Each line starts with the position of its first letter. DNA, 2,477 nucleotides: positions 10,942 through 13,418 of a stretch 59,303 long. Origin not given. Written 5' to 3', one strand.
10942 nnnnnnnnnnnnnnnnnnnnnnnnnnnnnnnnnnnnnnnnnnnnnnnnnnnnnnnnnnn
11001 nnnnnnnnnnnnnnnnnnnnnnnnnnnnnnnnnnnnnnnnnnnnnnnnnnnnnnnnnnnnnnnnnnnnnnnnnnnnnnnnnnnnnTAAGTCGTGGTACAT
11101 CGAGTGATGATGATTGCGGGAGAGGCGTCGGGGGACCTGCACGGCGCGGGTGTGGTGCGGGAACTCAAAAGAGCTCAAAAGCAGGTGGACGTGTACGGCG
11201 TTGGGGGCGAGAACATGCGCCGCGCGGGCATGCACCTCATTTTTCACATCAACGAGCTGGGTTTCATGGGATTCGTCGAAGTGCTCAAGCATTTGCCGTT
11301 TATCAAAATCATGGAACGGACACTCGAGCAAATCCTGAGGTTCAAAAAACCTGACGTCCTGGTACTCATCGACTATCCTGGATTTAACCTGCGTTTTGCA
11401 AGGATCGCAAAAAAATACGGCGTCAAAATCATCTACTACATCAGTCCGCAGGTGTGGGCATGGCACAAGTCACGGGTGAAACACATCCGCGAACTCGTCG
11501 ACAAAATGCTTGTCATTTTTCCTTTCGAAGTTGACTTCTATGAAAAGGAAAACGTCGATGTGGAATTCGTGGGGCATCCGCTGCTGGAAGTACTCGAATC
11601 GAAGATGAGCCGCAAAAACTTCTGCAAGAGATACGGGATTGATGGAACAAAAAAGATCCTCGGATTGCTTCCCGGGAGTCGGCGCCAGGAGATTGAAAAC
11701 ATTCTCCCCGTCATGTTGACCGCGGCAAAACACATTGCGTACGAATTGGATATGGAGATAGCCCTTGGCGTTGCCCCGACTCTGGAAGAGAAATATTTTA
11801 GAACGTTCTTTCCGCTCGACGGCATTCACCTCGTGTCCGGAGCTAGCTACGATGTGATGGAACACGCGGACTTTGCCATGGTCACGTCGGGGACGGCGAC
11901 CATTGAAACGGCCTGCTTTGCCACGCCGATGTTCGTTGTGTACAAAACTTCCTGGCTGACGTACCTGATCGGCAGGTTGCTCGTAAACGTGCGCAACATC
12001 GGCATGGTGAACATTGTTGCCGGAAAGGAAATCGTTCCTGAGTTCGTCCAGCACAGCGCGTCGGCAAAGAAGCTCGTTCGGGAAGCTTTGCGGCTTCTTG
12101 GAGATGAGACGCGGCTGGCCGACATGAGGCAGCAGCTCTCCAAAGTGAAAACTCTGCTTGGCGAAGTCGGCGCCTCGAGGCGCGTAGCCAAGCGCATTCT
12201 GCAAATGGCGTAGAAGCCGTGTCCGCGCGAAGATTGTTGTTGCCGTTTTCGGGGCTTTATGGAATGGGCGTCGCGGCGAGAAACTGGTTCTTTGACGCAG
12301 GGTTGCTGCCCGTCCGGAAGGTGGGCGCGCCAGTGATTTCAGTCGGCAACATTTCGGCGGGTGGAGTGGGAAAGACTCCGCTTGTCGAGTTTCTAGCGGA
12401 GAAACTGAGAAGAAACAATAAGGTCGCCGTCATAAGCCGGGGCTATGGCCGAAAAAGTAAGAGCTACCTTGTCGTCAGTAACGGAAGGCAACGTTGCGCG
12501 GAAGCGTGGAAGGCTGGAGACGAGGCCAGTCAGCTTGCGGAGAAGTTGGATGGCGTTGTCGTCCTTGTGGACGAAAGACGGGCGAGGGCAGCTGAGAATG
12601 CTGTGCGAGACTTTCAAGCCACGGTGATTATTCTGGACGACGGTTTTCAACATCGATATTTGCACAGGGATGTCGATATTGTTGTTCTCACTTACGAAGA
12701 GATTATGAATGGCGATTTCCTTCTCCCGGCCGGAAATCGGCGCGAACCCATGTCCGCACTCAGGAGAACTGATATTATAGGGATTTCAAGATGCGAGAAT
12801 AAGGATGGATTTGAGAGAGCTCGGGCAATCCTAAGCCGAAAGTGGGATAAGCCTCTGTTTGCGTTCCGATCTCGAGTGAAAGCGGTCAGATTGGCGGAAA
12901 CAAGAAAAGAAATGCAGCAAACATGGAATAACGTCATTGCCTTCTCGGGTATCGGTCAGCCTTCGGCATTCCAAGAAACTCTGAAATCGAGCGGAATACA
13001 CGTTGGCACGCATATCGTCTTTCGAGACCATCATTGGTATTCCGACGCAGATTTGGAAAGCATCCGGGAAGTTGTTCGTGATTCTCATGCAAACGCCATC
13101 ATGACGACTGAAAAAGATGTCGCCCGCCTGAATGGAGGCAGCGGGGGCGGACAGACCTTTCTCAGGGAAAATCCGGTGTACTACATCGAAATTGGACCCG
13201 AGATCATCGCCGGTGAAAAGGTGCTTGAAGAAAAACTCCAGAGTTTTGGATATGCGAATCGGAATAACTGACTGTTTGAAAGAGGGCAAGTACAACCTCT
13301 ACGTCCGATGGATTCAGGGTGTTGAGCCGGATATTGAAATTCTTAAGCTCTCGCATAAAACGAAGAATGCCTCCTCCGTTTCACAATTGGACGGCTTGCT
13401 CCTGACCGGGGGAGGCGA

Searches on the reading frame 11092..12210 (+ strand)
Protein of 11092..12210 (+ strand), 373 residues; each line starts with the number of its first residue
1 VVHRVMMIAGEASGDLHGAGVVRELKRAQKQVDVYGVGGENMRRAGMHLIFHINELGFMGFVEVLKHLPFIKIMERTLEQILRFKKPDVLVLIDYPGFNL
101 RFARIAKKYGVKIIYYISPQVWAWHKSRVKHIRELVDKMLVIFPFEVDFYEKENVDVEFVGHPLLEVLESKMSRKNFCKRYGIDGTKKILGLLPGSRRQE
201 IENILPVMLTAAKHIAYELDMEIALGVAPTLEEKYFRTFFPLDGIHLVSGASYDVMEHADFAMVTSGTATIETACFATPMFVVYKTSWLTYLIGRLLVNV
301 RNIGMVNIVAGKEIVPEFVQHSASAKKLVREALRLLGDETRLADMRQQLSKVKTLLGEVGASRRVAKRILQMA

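Call 70: search_protein_families(library=pfam, proteins=[window:11092-12210:+], max_evalue=0.00001)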
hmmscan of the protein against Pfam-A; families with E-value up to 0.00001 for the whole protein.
window:11092-12210:+ (373 aa): 1 family
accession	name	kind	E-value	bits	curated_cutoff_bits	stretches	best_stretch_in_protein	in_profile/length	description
PF02684.21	LpxB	-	1.7e-100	337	22.6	1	6-355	2-358/374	Lipid-A-disaccharide synthetase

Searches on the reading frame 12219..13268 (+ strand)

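Call 70: search_protein_families(library=pfam, proteins=[window:12219-13268:+], max_evalue=0.00001)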
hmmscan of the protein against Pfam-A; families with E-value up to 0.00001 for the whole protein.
window:12219-13268:+ (350 aa): 1 family
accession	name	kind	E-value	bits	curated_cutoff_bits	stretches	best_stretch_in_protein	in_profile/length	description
PF02606.20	LpxK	-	7.8e-85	285.3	27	1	4-341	2-324/328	Tetraacyldisaccharide-1-P 4'-kinase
